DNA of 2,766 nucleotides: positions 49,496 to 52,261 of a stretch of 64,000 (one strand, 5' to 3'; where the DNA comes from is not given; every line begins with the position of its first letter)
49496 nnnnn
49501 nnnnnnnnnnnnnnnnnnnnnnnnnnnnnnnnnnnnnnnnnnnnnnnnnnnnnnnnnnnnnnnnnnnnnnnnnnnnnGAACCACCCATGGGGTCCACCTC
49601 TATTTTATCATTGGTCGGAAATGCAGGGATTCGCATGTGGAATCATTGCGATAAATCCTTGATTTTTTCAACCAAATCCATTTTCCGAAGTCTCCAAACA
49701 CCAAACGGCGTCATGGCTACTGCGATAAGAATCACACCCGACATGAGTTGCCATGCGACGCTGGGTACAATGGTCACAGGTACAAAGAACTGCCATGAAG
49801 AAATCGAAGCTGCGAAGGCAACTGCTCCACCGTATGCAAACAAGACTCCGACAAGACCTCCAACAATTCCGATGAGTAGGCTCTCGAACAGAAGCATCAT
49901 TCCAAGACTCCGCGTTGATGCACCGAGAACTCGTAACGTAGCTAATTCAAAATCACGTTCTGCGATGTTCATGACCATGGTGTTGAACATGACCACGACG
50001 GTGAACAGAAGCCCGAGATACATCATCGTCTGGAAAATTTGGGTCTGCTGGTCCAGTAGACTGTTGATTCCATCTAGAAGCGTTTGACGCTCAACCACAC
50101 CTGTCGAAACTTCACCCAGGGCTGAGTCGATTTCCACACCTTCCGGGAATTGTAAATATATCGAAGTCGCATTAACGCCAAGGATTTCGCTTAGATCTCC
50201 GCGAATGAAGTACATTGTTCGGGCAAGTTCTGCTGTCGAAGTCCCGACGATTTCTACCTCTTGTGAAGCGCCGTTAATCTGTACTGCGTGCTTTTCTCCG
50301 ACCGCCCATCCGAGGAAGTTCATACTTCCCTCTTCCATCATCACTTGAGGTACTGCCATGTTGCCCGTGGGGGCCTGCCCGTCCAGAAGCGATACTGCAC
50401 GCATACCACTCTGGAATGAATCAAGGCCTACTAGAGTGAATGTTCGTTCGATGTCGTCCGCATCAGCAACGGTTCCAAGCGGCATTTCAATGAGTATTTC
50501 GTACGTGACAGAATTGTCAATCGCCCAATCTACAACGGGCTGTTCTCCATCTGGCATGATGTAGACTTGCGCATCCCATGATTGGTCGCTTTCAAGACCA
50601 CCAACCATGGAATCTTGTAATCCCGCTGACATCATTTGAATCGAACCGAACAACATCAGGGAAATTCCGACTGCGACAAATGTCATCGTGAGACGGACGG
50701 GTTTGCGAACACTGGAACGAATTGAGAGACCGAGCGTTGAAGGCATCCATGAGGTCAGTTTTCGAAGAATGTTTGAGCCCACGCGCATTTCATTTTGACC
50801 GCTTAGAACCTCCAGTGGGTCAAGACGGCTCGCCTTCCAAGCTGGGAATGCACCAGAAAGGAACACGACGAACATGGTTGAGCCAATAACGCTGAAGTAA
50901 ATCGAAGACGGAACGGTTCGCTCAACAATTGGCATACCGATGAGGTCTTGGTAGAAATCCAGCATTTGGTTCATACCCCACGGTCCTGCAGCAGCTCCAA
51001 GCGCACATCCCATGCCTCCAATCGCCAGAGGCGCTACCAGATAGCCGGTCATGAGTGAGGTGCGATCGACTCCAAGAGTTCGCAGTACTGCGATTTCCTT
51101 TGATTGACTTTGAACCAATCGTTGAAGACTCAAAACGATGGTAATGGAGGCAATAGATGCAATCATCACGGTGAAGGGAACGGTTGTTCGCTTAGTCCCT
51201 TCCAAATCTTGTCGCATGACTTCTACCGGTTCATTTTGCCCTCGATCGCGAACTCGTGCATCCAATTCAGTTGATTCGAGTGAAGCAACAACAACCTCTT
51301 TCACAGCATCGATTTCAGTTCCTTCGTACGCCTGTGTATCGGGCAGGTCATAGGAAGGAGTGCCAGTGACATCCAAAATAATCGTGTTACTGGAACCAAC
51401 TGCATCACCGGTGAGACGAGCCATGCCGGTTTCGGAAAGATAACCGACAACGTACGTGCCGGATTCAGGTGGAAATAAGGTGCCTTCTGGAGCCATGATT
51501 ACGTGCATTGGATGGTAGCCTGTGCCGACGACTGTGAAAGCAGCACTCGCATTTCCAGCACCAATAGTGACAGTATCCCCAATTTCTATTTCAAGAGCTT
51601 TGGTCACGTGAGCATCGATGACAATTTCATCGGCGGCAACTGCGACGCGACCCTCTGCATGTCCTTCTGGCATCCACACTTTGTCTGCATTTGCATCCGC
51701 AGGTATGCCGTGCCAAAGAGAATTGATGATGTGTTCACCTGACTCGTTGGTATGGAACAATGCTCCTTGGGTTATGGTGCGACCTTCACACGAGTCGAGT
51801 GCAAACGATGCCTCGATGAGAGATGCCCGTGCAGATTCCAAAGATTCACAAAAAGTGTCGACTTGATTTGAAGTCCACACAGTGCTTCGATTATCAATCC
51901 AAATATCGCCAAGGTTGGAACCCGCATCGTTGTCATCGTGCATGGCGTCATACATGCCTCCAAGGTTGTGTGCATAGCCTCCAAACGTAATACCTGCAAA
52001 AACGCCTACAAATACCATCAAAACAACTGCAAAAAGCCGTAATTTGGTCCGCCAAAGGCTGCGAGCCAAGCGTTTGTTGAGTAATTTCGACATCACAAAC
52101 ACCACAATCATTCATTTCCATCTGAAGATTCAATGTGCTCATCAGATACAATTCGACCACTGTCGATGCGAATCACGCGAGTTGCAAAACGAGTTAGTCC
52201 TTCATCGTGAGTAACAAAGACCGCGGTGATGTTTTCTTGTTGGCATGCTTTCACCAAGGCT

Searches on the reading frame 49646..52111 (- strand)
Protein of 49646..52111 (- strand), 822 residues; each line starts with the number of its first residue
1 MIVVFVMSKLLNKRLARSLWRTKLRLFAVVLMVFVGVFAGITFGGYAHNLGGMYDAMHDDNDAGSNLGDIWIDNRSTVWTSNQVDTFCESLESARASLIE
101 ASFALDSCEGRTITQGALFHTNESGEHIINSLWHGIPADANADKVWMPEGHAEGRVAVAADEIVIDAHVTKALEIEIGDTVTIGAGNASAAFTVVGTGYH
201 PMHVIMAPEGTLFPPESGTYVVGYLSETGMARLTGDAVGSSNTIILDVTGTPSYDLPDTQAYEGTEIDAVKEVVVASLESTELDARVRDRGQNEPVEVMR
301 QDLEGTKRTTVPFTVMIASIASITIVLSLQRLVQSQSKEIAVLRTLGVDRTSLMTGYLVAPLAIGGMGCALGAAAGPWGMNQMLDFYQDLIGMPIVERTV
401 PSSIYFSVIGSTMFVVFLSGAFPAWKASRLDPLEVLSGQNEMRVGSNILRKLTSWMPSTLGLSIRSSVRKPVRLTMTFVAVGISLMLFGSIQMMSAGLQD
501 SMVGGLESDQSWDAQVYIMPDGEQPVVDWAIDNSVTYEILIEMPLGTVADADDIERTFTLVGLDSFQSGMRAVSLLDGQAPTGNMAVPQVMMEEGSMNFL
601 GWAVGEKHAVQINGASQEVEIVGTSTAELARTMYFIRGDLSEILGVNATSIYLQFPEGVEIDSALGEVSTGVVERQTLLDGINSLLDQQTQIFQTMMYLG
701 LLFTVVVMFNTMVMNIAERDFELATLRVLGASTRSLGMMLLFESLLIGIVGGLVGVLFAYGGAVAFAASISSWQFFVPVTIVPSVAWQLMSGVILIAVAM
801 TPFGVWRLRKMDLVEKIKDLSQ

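Call 77: search_protein_families(library=pfam, proteins=[window:49646-52111:-], max_evalue=0.001)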
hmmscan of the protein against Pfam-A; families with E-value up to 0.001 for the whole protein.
window:49646-52111:- (822 aa): 1 family
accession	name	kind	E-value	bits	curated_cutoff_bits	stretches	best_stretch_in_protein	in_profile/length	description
PF02687.27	FtsX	-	2.2e-25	89.5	25.5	2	696-812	3-119/120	FtsX-like permease C-terminal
